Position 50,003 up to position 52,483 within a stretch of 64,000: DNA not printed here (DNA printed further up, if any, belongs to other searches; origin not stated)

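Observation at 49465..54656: Dentilisin-like surface protease locus: cadherin-domain lipoprotein, S8 subtilisin lipoprotein, PrcB_C-like lipoprotein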

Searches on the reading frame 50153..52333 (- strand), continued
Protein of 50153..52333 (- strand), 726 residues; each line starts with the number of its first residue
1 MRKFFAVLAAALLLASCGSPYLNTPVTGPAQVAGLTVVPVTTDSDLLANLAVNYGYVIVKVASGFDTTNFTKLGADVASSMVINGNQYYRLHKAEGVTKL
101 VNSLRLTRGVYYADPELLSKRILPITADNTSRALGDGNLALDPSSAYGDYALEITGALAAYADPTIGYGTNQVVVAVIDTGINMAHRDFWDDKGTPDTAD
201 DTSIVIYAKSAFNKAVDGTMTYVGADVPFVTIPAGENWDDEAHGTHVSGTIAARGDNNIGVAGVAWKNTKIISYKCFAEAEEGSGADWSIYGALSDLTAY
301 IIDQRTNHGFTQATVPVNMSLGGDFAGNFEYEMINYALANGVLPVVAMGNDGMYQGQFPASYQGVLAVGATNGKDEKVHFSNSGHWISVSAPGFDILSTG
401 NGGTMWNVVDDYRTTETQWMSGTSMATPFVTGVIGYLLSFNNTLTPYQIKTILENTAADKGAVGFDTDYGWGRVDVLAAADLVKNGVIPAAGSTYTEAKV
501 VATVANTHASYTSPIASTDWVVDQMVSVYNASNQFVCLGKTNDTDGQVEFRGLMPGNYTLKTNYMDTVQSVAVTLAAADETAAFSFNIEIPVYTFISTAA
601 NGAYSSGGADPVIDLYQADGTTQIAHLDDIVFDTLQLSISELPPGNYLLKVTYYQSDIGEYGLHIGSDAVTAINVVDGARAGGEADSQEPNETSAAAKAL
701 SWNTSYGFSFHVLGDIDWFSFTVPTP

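Call 45: search_protein_families(library=ncbifam, proteins=[L090:2255-2803:+, L090:9734-10363:+, L090:2856-5984:+, L085:4212-5984:+, L086:3886-5988:+, L088:3989-5986:+, L093:3965-5983:+, L088:8305-8958:-], max_evalue=0.01)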
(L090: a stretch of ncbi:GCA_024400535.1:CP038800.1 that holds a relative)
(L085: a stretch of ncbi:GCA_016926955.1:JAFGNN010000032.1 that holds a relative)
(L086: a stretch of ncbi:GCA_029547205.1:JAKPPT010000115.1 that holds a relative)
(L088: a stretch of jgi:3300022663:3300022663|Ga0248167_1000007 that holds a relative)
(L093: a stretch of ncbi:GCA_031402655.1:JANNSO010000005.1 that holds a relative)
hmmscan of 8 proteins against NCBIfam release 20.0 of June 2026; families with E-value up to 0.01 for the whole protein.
L090:2255-2803:+ (182 aa): 1 family
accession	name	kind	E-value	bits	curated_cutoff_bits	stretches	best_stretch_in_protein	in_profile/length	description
NF033596.1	denti_PrcB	equivalog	1.1e-45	155.6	125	1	33-165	48-175/176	dentilisin complex subunit PrcB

L090:9734-10363:+ (209 aa): 2 families
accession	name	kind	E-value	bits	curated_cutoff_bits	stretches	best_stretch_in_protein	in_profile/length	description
NF033596.1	denti_PrcB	equivalog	6.1e-40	136.9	125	1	49-152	59-162/176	dentilisin complex subunit PrcB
NF050009.1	TA_VapB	equivalog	5.4e-05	23.6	60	1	154-209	15-65/65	type II toxin-antitoxin system VapB family antitoxin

L090:2856-5984:+ (1042 aa): 1 family
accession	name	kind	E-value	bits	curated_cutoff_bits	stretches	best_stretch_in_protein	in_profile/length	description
NF033597.1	denti_PrcA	equivalog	3.3e-189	630.1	200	1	436-1040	28-611/611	dentilisin complex subunit PrcA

L085:4212-5984:+ (590 aa): 1 family
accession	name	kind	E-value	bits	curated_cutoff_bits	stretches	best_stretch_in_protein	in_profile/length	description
NF033597.1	denti_PrcA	equivalog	2.7e-63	214.2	200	1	10-547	10-554/611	dentilisin complex subunit PrcA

L086:3886-5988:+ (700 aa): 1 family
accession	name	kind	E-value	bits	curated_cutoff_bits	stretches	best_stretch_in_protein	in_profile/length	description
NF033597.1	denti_PrcA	equivalog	2e-56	191.5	200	1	131-699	27-611/611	dentilisin complex subunit PrcA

L088:3989-5986:+ (665 aa): 1 family
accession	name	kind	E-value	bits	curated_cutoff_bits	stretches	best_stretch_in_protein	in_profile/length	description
NF033597.1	denti_PrcA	equivalog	5.8e-51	173.5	200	1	117-664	32-611/611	dentilisin complex subunit PrcA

L093:3965-5983:+ (672 aa): 1 family
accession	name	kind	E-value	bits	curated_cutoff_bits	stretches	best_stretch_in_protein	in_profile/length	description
NF033597.1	denti_PrcA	equivalog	6.4e-74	249.3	200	2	126-563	28-466/611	dentilisin complex subunit PrcA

L088:8305-8958:- (217 aa): 0 families

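Call 69: find_encoding_contigs(protein=P0123, flank=6000, max_places=3)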
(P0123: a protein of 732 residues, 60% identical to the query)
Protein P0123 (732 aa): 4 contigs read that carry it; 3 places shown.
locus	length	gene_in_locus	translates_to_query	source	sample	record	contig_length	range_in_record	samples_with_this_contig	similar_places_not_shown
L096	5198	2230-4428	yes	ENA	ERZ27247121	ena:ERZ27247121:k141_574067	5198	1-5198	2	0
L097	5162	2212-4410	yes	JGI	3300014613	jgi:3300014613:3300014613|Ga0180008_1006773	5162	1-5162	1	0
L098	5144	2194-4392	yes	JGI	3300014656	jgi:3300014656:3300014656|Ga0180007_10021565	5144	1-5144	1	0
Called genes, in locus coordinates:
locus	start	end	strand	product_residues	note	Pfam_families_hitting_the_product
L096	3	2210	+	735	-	?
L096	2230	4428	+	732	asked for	PF00082:Peptidase_S8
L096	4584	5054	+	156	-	PF14343:PrcB_C (weak)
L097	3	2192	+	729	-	?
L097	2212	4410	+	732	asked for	PF00082:Peptidase_S8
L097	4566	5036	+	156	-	PF14343:PrcB_C (weak)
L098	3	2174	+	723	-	?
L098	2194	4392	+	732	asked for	PF00082:Peptidase_S8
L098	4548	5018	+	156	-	PF14343:PrcB_C (weak)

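Call 70: find_encoding_contigs(protein=P0126, flank=6000, max_places=3)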
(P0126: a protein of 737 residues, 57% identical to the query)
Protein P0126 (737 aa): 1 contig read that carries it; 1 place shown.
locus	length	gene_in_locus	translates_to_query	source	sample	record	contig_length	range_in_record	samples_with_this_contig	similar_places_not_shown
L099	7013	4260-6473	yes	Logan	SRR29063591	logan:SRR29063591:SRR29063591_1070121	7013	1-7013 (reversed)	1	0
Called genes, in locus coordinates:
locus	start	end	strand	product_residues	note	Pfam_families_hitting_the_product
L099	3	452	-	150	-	?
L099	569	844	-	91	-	PF04221:RelB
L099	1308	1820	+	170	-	PF14343:PrcB_C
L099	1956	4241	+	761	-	PF12733:Cadherin-like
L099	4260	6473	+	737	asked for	PF00082:Peptidase_S8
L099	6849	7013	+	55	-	?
